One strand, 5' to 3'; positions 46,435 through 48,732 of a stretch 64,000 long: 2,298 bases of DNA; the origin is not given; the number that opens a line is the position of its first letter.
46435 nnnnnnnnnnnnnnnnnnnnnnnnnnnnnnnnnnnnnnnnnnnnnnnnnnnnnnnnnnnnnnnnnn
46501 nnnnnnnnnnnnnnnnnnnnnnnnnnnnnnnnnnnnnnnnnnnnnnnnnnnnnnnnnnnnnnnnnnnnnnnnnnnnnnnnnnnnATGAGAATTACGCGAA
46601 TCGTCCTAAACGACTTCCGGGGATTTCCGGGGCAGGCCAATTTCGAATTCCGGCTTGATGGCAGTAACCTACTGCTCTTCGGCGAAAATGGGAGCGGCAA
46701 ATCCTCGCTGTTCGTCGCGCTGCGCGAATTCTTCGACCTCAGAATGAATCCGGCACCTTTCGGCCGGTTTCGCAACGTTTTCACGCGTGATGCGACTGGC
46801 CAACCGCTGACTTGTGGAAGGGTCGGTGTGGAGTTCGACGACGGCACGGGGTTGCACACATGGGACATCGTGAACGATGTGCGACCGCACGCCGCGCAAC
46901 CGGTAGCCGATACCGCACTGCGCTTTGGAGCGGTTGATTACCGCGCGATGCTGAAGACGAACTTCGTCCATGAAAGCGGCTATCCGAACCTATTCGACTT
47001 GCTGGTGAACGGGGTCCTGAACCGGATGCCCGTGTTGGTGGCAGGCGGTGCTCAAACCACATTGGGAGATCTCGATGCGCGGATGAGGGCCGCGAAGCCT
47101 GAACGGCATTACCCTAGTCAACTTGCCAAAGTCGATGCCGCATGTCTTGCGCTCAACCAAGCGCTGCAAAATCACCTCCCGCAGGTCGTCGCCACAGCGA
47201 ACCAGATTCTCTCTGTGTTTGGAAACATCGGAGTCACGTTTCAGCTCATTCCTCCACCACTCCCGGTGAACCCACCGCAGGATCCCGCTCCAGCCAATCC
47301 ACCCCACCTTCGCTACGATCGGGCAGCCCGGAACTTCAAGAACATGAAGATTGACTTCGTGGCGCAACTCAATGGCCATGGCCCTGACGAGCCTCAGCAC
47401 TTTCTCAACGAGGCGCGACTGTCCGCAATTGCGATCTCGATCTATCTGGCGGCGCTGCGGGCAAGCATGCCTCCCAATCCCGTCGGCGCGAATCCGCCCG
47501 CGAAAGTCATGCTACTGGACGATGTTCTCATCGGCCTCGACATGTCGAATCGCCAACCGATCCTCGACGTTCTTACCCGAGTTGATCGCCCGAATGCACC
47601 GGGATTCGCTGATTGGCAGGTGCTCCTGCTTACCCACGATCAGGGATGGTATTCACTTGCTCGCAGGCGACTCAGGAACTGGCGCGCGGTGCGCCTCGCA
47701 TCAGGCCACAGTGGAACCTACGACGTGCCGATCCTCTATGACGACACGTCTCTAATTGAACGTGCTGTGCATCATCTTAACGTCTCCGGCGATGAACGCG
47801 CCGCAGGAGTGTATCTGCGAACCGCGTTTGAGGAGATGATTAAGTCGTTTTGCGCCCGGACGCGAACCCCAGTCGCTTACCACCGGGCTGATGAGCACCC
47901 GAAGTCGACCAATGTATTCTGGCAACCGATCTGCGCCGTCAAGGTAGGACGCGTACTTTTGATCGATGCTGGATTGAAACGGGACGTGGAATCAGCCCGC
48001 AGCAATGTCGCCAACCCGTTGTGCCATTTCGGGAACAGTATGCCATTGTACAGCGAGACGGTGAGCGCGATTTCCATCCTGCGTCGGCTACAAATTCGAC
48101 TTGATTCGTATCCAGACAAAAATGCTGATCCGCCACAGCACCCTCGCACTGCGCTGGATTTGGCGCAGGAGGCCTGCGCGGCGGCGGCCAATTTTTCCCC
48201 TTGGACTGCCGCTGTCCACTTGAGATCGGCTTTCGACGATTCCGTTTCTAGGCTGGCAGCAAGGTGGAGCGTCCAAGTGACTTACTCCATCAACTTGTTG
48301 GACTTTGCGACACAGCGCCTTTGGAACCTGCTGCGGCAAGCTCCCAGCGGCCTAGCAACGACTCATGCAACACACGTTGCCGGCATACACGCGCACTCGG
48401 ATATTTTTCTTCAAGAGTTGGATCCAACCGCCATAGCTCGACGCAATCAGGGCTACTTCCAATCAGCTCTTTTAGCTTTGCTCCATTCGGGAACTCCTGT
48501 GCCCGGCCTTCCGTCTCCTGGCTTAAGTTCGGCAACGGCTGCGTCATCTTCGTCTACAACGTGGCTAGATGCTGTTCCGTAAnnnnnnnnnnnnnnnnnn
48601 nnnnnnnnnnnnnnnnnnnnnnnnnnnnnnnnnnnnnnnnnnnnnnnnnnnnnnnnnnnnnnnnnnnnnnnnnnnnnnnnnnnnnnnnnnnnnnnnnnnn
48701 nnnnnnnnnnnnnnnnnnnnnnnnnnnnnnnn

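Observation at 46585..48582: Methylase-coupled ABC ATPase with a PrrC/RloC-like layout and an unassigned C-terminal half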

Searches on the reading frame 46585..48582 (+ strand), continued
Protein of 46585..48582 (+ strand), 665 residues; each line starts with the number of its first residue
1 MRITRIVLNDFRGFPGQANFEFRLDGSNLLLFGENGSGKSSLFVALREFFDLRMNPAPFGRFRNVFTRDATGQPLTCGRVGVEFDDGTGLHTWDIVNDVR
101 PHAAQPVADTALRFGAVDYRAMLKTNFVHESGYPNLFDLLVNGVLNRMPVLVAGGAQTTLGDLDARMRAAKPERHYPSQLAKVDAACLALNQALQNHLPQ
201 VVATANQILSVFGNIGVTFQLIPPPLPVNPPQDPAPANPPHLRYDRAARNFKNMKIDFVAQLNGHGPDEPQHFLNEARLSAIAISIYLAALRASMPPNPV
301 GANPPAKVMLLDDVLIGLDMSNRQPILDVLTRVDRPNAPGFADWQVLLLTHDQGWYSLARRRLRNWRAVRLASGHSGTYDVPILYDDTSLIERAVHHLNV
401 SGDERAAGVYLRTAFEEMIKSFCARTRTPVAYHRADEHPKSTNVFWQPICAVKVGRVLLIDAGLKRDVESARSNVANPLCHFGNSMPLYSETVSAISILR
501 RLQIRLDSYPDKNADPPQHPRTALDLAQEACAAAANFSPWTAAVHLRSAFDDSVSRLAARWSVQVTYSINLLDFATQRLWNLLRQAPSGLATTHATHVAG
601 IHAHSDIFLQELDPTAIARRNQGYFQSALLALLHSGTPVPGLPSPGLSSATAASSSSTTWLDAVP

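Call 42: fold_search(model_id=the predicted structure, library=pdb)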
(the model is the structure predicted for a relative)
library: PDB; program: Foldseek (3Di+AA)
matches with E <= 10: 467; with E <= 0.001: 135
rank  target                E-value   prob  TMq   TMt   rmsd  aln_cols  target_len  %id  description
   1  8rod_A                5.6e-11  1.00  0.37  0.64   6.1       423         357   12  Human cohesin SMC1A-HD(shortCC-EQ)/RAD21-C complex - Open/closed P-loop conformation (released 2024-09-11)
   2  4w9m_E                6.6e-11  1.00  0.29  0.50   8.7       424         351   15  AMPPNP bound Rad50 in complex with dsDNA (released 2015-01-14)
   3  4w9m_K                9.4e-11  1.00  0.30  0.51   8.6       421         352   14  AMPPNP bound Rad50 in complex with dsDNA (released 2015-01-14)
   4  8roc_A                1.3e-10  1.00  0.37  0.62   6.1       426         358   12  Human cohesin SMC1A-HD(shortCC-EQ)/RAD21-C complex - Apo closed P-loop conformation (released 2024-09-11)
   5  6zz6_A                1.6e-10  1.00  0.37  0.63   6.5       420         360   14  Cryo-EM structure of S.cerevisiae cohesin-Scc2-DNA complex (released 2020-09-30)
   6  8rof_A                2.3e-10  1.00  0.37  0.63   6.1       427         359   12  Human cohesin SMC1A-HD(shortCC-EQ)/RAD21-C complex - ADP-Mg-bound conformation (released 2024-09-11)
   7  6qj1                  3.5e-10  1.00  0.33  0.51  18.7       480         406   14  Crystal structure of the C. thermophilum condensin Smc2 ATPase head (crystal from I) (released 2019-07-03)
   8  3tho_A                3.5e-10  1.00  0.29  0.49   9.8       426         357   14  Crystal structure of Mre11:Rad50 in its ATP/ADP bound state (released 2011-10-12)
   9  3qf7_A                4.5e-10  1.00  0.29  0.49   9.8       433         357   15  The Mre11:Rad50 complex forms an ATP dependent molecular clamp in DNA double-strand break repair (released 2011-04-20)
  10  4w9m_C                5.0e-10  1.00  0.30  0.52   9.1       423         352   14  AMPPNP bound Rad50 in complex with dsDNA (released 2015-01-14)
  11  3qf7_B                5.8e-10  1.00  0.29  0.50  10.1       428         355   13  The Mre11:Rad50 complex forms an ATP dependent molecular clamp in DNA double-strand break repair (released 2011-04-20)
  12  8ro8_A                9.8e-10  1.00  0.34  0.58   6.6       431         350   12  Human cohesin SMC1A-HD(longCC-EQ)/RAD21-C complex - Apo closed P-loop conformation (released 2024-09-11)
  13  8roa_C                1.1e-09  1.00  0.34  0.56   7.7       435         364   12  Human cohesin SMC1A-HD(longCC-EQ)/RAD21-C complex - ADP-bound conformation (released 2024-09-11)
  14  6qj0                  1.6e-09  1.00  0.32  0.49  11.3       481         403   13  Crystal structure of the C. thermophilum condensin Smc2 ATPase head (crystal form II) (released 2019-07-03)
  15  6qj2_A                1.7e-09  1.00  0.31  0.52   8.6       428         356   12  Crystal structure of the C. thermophilum condensin Smc4 ATPase head in complex with the C-terminal domain of Brn1 (released 2019-07-03)
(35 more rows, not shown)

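Call 74: search_protein_families(library=pfam, proteins=[L010:45-1613:+, L010:1802-3226:+, L010:3689-4492:+, L010:4686-6044:+, L010:6164-8113:+, L010:8217-10004:+, L010:10001-11476:+], max_evalue=0.001)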
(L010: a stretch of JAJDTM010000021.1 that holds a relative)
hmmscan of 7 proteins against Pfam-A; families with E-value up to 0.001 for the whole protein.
L010:45-1613:+ (522 aa): 3 families
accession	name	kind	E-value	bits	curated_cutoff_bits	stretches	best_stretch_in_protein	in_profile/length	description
PF02518.31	HATPase_c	-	9.4e-21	74.8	26.4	1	375-508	2-110/111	Histidine kinase-, DNA gyrase B-, and HSP90-like ATPase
PF00672.30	HAMP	-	2.5e-14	53.8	25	1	167-216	2-51/53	HAMP domain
PF00512.31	HisKA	-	2.2e-10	40.9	26.9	1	233-298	3-63/66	His Kinase A (phospho-acceptor) domain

L010:1802-3226:+ (474 aa): 10 families
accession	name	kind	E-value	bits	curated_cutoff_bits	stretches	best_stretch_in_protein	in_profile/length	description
PF00158.32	Sigma54_activat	-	6.9e-72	241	20.2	1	140-306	1-167/168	Sigma-54 interaction domain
PF00072.30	Response_reg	-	1.4e-27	96.5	30.2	1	4-114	1-110/111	Response regulator receiver domain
PF14532.12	Sigma54_activ_2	-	3.6e-23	82.8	25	1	141-311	1-138/138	Sigma-54 interaction domain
PF25601.1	AAA_lid_14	-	3.3e-22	78.5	27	1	312-386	1-75/87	AAA+ ATPase lid domain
PF02954.25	HTH_8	-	6.3e-10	39.1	22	1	428-465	5-42/42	Bacterial regulatory protein, Fis family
PF07728.20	AAA_5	-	3e-07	30.9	22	1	163-283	1-124/139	AAA domain (dynein-related subfamily)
PF00004.35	AAA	-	1e-05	26.5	21.2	1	164-298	1-128/131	ATPase family associated with various cellular activities (AAA)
PF07724.20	AAA_2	-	1.9e-05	25.2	27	1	164-291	6-134/166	AAA domain (Cdc48 subfamily)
PF13191.12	AAA_16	-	0.0002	22.4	32.6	1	141-200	3-63/167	AAA ATPase domain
PF18024.7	HTH_50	-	0.00042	20.4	27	0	421-468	4-50/50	Helix-turn-helix domain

L010:3689-4492:+ (267 aa): 2 families
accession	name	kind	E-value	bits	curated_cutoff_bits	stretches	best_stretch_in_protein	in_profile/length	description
PF06750.18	A24_N_bact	-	5.5e-33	113.3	23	1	12-97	1-84/84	Bacterial Peptidase A24 N-terminal domain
PF01478.23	Peptidase_A24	-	3.4e-16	60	26.5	1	107-221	1-103/104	Type IV leader peptidase family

L010:4686-6044:+ (452 aa): 1 family
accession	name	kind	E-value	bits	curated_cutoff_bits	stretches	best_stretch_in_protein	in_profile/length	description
PF03781.23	FGE-sulfatase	-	2.7e-52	178.4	23.3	1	209-448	3-255/255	Sulfatase-modifying factor enzyme 1-like domain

L010:6164-8113:+ (649 aa): 4 families
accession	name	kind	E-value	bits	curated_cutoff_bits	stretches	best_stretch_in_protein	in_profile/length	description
PF00580.27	UvrD-helicase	-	1.1e-07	32.3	23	1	358-401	213-254/271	UvrD/REP helicase N-terminal domain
PF13245.12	AAA_19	-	1.1e-05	26.1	25.1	1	226-401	8-132/134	AAA domain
PF13604.12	AAA_30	-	8.4e-05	22.8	27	1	215-283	2-72/191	AAA domain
PF08378.17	NERD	-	0.00017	22.5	22.1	1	28-106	4-91/111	Nuclease-related domain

L010:8217-10004:+ (595 aa): 22 families
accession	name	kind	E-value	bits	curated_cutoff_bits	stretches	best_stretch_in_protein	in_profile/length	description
PF00515.34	TPR_1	-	7.4e-59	193.8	27.8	5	149-178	4-33/34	Tetratricopeptide repeat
PF13414.12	TPR_11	-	1.5e-45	153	26.8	5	85-125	1-41/42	TPR repeat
PF07719.23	TPR_2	-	1.1e-43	144.1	27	5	149-178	4-33/34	Tetratricopeptide repeat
PF13181.12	TPR_8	-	1.8e-35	118.4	25.7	4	149-178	4-33/34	Tetratricopeptide repeat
PF13431.12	TPR_17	-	1.6e-28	97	24.4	2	33-65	2-34/34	Tetratricopeptide repeat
PF13432.12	TPR_16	-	5.7e-26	91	32.7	2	16-78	3-65/65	Tetratricopeptide repeat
PF13371.12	TPR_9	-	1.1e-19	70.6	35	3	86-143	3-60/73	Tetratricopeptide repeat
PF13424.12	TPR_12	-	2.9e-19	69.5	30.1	2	43-107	2-74/77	Tetratricopeptide repeat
PF13428.12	TPR_14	-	3.1e-14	52.5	23.5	0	149-188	4-43/44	Tetratricopeptide repeat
PF12950.13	TaqI_C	-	5.5e-14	52.9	26.5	1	326-470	1-118/118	TaqI-like C-terminal specificity domain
PF14559.12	TPR_19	-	3.1e-10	40.6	25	1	56-110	3-57/68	Tetratricopeptide repeat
PF13374.12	TPR_10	-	1.8e-09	37.7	27.5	0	44-73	2-31/42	Tetratricopeptide repeat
PF13174.12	TPR_6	-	4.1e-09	36.9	26.3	0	149-178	3-32/33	Tetratricopeptide repeat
PF13176.12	TPR_7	-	7.8e-08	32.3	27.9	0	85-110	6-31/36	Tetratricopeptide repeat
PF24575.1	TPR_Slam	-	1.1e-07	32.7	35.2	0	85-127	54-96/104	Surface lipoprotein assembly modifier, N-terminal TPR repeats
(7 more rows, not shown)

L010:10001-11476:+ (491 aa): 5 families
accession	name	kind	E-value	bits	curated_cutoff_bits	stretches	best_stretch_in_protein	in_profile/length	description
PF02463.25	SMC_N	-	8e-13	48.8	40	1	3-328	2-205/220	RecF/RecN/SMC N terminal domain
PF13476.12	AAA_23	-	9.1e-13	49.7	27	1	6-112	2-107/201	AAA domain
PF13175.12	AAA_15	-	6.7e-11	42.8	32.1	1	1-216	1-187/374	AAA ATPase domain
PF13304.12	AAA_21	-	5.7e-05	23.8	27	1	30-70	3-44/304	AAA domain, putative AbiEii toxin, Type IV TA system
PF13555.12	AAA_29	-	0.00017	21.7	27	1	4-47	2-43/61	P-loop containing region of AAA domain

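Call 78: search_protein_families(library=pfam, proteins=[L008:39-1727:+, L008:2256-6068:+, L008:6240-10004:+, L008:11938-12768:+], max_evalue=0.001)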
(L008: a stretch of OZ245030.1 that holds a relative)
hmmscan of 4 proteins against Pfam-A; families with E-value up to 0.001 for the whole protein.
L008:39-1727:+ (562 aa): 3 families
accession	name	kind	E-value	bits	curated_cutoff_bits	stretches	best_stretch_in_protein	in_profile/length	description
PF02769.27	AIRS_C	-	3.4e-55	186.9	23.1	2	2-154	2-155/156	AIR synthase related protein, C-terminal domain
PF00586.29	AIRS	-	8.8e-07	29.8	24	1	262-352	10-96/112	AIR synthase related protein, N-terminal domain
PF22689.1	FGAR-AT_PurM_N-like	-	1.5e-05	25.3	27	1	222-376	1-158/160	FGAR-AT PurM_N-like domain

L008:2256-6068:+ (1270 aa): 4 families
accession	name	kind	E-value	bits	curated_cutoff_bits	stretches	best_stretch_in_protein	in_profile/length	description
PF07669.17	Eco57I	-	2.1e-38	132.5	25.3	1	685-929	1-171/171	Eco57I restriction-modification methylase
PF02384.22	N6_Mtase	-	2.5e-09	37.3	20.4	0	462-502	3-39/311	N-6 DNA Methylase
PF12950.13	TaqI_C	-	6.1e-07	30.1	26.5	1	1049-1182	1-91/118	TaqI-like C-terminal specificity domain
PF20473.4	MmeI_Mtase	-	0.00011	21.9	27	0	580-847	8-147/259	MmeI, DNA-methyltransferase domain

L008:6240-10004:+ (1254 aa): 34 families (the best 25 are shown)
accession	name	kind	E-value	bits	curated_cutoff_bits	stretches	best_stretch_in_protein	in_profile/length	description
PF00515.34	TPR_1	-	1.3e-182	585.5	27.8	18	397-430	1-34/34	Tetratricopeptide repeat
PF13414.12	TPR_11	-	7.6e-153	496.5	26.8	20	371-411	2-42/42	TPR repeat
PF07719.23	TPR_2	-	1.4e-138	440.2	27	15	397-430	1-34/34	Tetratricopeptide repeat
PF13181.12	TPR_8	-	2e-127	405.1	25.7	12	330-362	2-34/34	Tetratricopeptide repeat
PF13431.12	TPR_17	-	1.1e-100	322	24.4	8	726-757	2-33/34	Tetratricopeptide repeat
PF13432.12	TPR_16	-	9.7e-89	291.7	32.7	11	166-227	4-65/65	Tetratricopeptide repeat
PF13371.12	TPR_9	-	1.2e-86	285.2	35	7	509-569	5-65/73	Tetratricopeptide repeat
PF13424.12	TPR_12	-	1.4e-62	208.3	30.1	10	293-358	1-74/77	Tetratricopeptide repeat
PF14559.12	TPR_19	-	1.5e-45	153.8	25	4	309-365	5-61/68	Tetratricopeptide repeat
PF13428.12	TPR_14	-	4.4e-43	141.7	23.5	0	330-369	2-41/44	Tetratricopeptide repeat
PF13174.12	TPR_6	-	6.2e-29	99.1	26.3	0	398-428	1-31/33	Tetratricopeptide repeat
PF12569.14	NatA_aux_su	-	1e-27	97.7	33.3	1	160-229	193-262/515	N-terminal acetyltransferase A, auxiliary subunit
PF13176.12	TPR_7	-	2.4e-25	86.8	27.9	0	166-192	6-32/36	Tetratricopeptide repeat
PF13374.12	TPR_10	-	2.9e-24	84.7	27.5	0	228-255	3-30/42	Tetratricopeptide repeat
PF13676.11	TIR_2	-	3.2e-23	83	28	1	4-135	1-122/122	TIR domain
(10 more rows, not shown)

L008:11938-12768:+ (276 aa): 24 families
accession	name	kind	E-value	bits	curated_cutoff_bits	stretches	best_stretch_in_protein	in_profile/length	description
PF00515.34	TPR_1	-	1.4e-56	186.6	27.8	5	38-71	1-34/34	Tetratricopeptide repeat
PF07719.23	TPR_2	-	4.2e-45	148.6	27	5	38-71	1-34/34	Tetratricopeptide repeat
PF13414.12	TPR_11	-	5.9e-45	151.1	26.8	5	113-154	1-42/42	TPR repeat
PF13181.12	TPR_8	-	1.1e-36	122.3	25.7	4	39-71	2-34/34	Tetratricopeptide repeat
PF13431.12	TPR_17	-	2.5e-33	112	24.4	3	60-93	1-34/34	Tetratricopeptide repeat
PF13432.12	TPR_16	-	3.6e-30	104.4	32.7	4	44-105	3-64/65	Tetratricopeptide repeat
PF13424.12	TPR_12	-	6.3e-26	90.8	30.1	4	106-170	3-75/77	Tetratricopeptide repeat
PF13371.12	TPR_9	-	3.8e-23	81.7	35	3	182-231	3-52/73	Tetratricopeptide repeat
PF13374.12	TPR_10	-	6.1e-16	58.3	27.5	0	38-67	2-31/42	Tetratricopeptide repeat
PF13428.12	TPR_14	-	2e-14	53.1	23.5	0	44-77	7-40/44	Tetratricopeptide repeat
PF14559.12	TPR_19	-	1.2e-13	51.6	25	1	49-93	2-46/68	Tetratricopeptide repeat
PF13174.12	TPR_6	-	2.4e-13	50.2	26.3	0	141-168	1-28/33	Tetratricopeptide repeat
PF13176.12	TPR_7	-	4.5e-13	48.6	27.9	0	48-68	9-29/36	Tetratricopeptide repeat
PF12569.14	NatA_aux_su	-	5.6e-10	39.2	33.3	0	82-132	202-252/515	N-terminal acetyltransferase A, auxiliary subunit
PF13429.12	TPR_15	-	7e-09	35.9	26.2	0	148-222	154-228/280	Tetratricopeptide repeat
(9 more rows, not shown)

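Call 87: find_encoding_contigs(protein=window:46585-48582:+, flank=1000, max_places=3)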
Protein window:46585-48582:+ (665 aa): 2 contigs read that carry it; 2 places shown.
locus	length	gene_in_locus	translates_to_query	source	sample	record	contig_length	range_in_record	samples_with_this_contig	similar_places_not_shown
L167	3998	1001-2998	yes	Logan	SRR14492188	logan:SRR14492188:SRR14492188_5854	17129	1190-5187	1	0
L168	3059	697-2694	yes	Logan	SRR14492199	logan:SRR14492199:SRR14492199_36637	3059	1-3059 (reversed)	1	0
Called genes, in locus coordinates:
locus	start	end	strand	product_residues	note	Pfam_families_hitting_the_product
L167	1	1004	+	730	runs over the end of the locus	?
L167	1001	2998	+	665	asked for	PF02463:SMC_N (faint), PF13476:AAA_23 (weak), PF13304:AAA_21 (faint)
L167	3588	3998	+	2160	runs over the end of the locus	-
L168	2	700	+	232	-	?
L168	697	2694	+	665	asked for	PF02463:SMC_N (faint), PF13476:AAA_23 (weak), PF13304:AAA_21 (faint)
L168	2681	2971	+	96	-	-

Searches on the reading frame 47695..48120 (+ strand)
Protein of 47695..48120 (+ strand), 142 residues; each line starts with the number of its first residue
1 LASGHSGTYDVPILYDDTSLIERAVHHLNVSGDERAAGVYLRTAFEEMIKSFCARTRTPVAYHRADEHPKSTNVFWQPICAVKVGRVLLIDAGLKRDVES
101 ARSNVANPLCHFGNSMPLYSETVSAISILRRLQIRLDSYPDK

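Call 20: search_protein_families(library=pfam, proteins=[window:47695-48120:+], max_evalue=10)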
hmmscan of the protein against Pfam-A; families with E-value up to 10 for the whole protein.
window:47695-48120:+ (142 aa): 1 family
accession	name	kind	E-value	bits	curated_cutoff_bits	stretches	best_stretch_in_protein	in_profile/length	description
PF05605.18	zf-Di19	-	0.13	12.9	27.5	1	61-86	18-43/54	Drought induced 19 protein (Di19), zinc-binding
